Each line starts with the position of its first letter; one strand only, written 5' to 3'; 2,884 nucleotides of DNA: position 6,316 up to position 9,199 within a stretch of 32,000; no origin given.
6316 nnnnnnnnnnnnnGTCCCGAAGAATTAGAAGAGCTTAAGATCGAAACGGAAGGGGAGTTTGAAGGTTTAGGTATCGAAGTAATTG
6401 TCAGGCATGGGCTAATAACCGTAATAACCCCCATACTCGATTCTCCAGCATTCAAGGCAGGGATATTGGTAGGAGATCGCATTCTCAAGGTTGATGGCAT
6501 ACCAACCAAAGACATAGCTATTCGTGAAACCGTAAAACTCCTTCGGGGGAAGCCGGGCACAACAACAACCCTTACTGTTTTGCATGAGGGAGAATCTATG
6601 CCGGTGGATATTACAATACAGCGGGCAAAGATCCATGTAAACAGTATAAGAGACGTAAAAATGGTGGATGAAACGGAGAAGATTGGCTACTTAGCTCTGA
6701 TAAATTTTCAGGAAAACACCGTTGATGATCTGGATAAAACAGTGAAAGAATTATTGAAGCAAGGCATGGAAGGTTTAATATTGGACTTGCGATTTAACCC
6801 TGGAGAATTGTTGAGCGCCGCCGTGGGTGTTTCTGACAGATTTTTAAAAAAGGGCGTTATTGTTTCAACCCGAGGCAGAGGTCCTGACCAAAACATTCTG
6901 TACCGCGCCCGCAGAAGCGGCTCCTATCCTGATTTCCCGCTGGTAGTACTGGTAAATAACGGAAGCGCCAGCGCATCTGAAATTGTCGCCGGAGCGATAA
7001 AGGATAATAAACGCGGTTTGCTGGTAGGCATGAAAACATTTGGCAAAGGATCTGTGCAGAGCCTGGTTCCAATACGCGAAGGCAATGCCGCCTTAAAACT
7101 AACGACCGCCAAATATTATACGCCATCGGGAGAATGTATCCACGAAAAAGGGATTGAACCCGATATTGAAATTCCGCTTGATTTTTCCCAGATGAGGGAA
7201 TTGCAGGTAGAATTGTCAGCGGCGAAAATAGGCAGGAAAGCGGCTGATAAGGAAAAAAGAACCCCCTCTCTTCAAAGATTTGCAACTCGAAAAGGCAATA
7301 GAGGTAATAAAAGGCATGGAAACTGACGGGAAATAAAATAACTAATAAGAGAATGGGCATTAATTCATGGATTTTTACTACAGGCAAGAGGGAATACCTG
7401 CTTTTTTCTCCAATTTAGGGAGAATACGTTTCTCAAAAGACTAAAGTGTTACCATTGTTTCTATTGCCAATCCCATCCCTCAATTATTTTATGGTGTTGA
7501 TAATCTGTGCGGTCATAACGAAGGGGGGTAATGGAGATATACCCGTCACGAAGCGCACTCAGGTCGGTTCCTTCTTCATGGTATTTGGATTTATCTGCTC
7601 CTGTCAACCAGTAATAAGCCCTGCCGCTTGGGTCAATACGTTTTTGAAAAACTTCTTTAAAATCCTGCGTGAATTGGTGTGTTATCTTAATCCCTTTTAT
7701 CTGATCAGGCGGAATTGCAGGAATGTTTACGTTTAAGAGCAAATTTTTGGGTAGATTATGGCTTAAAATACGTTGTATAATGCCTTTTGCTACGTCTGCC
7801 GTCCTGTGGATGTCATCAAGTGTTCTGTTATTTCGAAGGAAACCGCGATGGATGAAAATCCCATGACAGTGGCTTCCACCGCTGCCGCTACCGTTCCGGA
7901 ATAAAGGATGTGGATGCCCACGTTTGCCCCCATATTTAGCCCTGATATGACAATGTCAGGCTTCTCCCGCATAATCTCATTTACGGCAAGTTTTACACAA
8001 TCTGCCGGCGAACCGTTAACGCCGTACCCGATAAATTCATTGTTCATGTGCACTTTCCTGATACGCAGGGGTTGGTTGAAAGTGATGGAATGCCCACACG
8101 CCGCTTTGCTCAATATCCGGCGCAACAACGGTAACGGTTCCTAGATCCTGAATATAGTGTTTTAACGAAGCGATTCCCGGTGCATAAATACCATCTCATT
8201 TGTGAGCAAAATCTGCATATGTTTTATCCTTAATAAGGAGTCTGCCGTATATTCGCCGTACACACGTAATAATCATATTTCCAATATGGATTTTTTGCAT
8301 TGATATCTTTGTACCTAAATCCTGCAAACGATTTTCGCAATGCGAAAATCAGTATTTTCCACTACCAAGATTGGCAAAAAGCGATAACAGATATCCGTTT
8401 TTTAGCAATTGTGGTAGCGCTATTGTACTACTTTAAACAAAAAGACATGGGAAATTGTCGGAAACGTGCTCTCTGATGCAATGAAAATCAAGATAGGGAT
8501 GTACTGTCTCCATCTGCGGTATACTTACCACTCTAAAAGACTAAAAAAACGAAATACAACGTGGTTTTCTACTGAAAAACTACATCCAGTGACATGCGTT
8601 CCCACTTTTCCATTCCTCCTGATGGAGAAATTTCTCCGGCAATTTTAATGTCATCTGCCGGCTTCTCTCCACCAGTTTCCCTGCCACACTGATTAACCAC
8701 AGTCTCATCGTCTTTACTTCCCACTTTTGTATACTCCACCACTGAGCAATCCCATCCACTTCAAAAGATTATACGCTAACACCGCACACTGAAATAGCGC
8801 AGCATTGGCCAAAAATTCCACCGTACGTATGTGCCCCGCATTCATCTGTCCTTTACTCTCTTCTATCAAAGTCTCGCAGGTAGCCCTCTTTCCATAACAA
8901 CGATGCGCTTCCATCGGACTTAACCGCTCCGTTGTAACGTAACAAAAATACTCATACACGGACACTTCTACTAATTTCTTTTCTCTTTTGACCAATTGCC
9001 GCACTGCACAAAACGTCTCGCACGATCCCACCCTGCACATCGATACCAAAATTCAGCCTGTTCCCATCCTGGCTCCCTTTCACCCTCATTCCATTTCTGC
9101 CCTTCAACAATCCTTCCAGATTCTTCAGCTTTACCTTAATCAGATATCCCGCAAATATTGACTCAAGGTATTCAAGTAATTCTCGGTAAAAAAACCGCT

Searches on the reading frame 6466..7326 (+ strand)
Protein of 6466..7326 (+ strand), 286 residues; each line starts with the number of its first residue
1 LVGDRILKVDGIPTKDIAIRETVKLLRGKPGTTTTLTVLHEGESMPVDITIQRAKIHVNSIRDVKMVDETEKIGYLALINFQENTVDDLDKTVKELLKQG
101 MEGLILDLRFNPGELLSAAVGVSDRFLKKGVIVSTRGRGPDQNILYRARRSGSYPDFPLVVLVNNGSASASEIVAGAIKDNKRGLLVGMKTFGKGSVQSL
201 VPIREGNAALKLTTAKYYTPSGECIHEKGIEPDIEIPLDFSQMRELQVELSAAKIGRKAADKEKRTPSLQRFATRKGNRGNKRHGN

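Call 76: search_protein_families(library=pfam, proteins=[window:6466-7326:+], max_evalue=0.01)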
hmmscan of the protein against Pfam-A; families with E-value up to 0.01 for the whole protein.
window:6466-7326:+ (286 aa): 4 families
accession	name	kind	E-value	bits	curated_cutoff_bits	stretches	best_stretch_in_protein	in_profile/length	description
PF03572.23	Peptidase_S41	-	3.4e-56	189.8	24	1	72-236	1-165/165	Peptidase family S41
PF17820.7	PDZ_6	-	1.1e-05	25.5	27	1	2-38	18-52/54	PDZ domain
PF13180.12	PDZ_2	-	6.8e-05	23.5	27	1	2-50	32-79/80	PDZ domain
PF00595.29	PDZ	-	0.0051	17.6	23.2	0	2-38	45-80/81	PDZ domain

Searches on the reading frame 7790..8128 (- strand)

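Call 76: search_protein_families(library=pfam, proteins=[window:7790-8128:-], max_evalue=0.01)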
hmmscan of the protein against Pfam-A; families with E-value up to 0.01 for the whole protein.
window:7790-8128:- (112 aa): 1 family
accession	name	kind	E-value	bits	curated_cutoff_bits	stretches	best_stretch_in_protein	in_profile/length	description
PF01975.23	SurE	-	1.2e-34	120.2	22.1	1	8-101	37-131/189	Survival protein SurE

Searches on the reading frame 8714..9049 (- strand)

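Call 76: search_protein_families(library=pfam, proteins=[window:8714-9049:-], max_evalue=0.01)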
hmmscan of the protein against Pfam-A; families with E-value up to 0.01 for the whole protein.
window:8714-9049:- (111 aa): 2 families
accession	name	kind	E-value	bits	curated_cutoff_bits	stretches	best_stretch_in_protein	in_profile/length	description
PF13701.12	DDE_Tnp_1_4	-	1.8e-08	33.5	34.7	1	19-99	294-373/435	Transposase DDE domain group 1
PF01609.27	DDE_Tnp_1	-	1.5e-06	28.5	23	1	20-95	130-200/200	Transposase DDE domain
